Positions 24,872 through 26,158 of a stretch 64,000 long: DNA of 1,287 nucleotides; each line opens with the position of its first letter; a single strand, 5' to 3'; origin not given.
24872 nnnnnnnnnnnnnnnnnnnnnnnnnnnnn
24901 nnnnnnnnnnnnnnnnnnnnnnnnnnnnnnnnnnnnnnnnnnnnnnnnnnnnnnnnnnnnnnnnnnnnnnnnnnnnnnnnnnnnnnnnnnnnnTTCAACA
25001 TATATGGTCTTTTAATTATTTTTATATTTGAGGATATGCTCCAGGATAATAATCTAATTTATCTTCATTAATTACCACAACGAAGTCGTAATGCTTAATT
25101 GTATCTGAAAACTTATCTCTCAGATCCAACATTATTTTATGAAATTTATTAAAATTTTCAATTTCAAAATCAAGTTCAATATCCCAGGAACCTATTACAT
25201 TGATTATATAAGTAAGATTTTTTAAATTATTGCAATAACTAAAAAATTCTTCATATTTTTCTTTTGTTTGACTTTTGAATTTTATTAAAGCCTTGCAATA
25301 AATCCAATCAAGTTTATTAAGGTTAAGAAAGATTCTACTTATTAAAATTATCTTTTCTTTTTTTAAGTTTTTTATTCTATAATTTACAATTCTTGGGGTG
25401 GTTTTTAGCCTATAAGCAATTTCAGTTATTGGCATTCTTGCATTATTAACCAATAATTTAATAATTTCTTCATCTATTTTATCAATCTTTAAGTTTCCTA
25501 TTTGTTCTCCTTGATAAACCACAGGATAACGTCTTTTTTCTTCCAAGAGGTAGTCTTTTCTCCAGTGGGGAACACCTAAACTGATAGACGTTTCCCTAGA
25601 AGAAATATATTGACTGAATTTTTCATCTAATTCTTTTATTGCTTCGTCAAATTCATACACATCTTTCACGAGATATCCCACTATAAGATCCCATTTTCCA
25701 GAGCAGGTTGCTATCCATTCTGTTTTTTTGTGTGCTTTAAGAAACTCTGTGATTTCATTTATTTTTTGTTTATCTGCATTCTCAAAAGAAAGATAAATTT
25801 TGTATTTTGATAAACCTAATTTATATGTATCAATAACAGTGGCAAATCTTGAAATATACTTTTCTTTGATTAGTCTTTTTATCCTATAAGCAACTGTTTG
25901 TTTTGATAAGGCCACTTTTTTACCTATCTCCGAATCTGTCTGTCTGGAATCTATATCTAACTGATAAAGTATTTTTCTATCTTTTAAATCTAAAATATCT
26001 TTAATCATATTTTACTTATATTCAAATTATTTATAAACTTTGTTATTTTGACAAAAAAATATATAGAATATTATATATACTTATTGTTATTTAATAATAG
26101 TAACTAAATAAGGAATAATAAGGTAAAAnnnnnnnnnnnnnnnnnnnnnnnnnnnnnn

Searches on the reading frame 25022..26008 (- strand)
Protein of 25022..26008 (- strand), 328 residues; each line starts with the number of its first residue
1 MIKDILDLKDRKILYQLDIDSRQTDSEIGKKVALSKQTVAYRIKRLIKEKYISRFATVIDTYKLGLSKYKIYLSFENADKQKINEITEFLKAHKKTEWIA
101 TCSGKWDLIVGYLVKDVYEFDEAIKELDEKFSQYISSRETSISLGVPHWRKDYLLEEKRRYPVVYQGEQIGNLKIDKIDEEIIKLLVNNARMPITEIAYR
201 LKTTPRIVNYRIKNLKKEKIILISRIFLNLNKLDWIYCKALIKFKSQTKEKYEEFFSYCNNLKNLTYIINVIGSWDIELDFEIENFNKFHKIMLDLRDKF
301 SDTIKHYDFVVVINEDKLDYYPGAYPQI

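Call 50: search_protein_families(library=pfam, proteins=[window:25022-26008:-], max_evalue=0.001)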
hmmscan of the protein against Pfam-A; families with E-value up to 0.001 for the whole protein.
window:25022-26008:- (328 aa): 5 families
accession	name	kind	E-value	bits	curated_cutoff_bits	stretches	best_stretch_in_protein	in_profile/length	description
PF13404.12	HTH_AsnC-type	-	2.6e-21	75.6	27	2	6-46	1-41/42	AsnC-type helix-turn-helix domain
PF13412.12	HTH_24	-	3.4e-18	65.4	21.9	2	6-52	1-47/48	Winged helix-turn-helix DNA-binding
PF01047.28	MarR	-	9.1e-06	25.9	24.6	0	13-55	8-50/59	MarR family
PF01037.27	AsnC_trans_reg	-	2.4e-05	24.6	25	0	81-134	8-62/73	Lrp/AsnC ligand binding domain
PF13545.12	HTH_Crp_2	-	0.0003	21.1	27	0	192-227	23-60/70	Crp-like helix-turn-helix domain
